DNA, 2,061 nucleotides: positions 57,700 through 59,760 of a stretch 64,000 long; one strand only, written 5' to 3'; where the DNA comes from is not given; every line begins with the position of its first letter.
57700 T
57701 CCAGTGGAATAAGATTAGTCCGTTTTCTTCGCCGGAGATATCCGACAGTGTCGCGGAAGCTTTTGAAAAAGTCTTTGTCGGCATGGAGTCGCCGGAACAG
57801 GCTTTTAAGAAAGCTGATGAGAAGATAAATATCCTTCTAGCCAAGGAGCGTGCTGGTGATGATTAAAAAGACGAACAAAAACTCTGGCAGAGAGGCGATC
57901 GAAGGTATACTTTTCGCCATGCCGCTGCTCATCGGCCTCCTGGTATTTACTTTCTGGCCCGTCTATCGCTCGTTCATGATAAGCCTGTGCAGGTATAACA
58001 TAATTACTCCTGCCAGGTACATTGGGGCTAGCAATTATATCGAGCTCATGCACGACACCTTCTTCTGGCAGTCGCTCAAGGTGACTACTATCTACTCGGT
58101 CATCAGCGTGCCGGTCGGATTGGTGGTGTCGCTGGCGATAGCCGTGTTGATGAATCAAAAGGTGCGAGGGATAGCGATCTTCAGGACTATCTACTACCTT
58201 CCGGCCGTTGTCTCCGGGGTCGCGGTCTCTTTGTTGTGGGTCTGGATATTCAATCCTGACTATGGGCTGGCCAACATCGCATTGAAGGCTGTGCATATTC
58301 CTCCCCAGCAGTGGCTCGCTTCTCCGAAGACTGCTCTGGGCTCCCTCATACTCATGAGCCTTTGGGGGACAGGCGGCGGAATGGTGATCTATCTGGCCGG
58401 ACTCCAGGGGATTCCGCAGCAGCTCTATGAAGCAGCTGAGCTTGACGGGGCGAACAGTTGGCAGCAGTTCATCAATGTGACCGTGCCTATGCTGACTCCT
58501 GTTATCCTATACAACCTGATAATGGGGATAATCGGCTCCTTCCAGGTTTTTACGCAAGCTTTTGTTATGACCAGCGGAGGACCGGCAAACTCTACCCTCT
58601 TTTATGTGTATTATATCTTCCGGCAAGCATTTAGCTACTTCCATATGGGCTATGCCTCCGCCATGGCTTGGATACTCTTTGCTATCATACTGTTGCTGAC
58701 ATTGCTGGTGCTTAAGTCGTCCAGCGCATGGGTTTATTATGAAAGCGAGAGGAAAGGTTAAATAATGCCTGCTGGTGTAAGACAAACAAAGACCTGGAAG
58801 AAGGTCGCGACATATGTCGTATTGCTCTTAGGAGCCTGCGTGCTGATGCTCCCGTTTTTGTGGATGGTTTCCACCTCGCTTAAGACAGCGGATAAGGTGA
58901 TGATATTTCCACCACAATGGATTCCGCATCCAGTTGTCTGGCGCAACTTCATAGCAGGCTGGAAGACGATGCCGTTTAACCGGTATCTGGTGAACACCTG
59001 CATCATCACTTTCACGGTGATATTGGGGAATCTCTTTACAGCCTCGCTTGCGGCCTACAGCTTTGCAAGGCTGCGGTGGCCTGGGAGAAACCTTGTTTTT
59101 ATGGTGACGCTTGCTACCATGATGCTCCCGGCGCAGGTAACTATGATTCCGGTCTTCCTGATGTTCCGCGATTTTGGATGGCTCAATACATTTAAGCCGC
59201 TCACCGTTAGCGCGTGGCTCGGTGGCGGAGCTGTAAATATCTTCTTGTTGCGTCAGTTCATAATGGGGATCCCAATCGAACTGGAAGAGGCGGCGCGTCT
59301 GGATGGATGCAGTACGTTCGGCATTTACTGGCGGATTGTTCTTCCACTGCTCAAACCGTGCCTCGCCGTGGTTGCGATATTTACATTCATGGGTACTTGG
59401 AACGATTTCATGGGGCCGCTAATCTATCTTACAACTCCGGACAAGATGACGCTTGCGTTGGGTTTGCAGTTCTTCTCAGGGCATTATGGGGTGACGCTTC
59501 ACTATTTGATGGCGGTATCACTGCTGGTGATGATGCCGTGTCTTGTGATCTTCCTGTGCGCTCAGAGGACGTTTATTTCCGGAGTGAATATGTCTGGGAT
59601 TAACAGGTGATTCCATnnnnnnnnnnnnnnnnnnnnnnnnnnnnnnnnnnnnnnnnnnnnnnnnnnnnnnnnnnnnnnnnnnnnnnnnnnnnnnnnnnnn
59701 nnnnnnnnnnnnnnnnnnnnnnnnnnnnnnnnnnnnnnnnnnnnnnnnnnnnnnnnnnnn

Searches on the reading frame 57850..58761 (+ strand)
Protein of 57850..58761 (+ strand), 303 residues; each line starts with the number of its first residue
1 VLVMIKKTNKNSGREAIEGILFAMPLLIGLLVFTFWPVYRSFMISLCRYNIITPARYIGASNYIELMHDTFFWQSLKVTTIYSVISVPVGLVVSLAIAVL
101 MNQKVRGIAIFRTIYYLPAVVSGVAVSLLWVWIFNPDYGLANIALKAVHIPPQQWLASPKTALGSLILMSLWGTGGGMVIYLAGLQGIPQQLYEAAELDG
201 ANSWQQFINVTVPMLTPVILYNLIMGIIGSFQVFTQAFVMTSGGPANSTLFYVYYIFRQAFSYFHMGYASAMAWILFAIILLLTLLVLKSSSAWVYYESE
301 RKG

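Call 61: search_protein_families(library=pfam, proteins=[window:57850-58761:+], max_evalue=0.00001)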
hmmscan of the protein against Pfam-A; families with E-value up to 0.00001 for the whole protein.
window:57850-58761:+ (303 aa): 1 family
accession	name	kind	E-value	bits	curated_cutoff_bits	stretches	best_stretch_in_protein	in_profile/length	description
PF00528.27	BPD_transp_1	-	5.8e-14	52.7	26.4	1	90-286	1-170/184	Binding-protein-dependent transport system inner membrane component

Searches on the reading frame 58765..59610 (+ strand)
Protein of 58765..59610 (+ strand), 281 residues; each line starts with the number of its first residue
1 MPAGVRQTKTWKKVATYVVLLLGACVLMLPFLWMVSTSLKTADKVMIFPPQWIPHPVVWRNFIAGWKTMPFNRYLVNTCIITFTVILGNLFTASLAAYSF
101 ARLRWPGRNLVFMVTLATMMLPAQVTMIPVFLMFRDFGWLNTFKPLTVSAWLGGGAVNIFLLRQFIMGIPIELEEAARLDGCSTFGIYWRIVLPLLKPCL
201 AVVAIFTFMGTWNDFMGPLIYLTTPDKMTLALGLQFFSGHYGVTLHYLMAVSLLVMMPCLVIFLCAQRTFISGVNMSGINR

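Call 61: search_protein_families(library=pfam, proteins=[window:58765-59610:+], max_evalue=0.00001)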
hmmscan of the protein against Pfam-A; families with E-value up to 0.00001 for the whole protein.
window:58765-59610:+ (281 aa): 1 family
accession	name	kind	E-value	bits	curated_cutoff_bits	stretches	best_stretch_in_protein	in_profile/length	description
PF00528.27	BPD_transp_1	-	8.6e-20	71.7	26.4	1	93-268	5-176/184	Binding-protein-dependent transport system inner membrane component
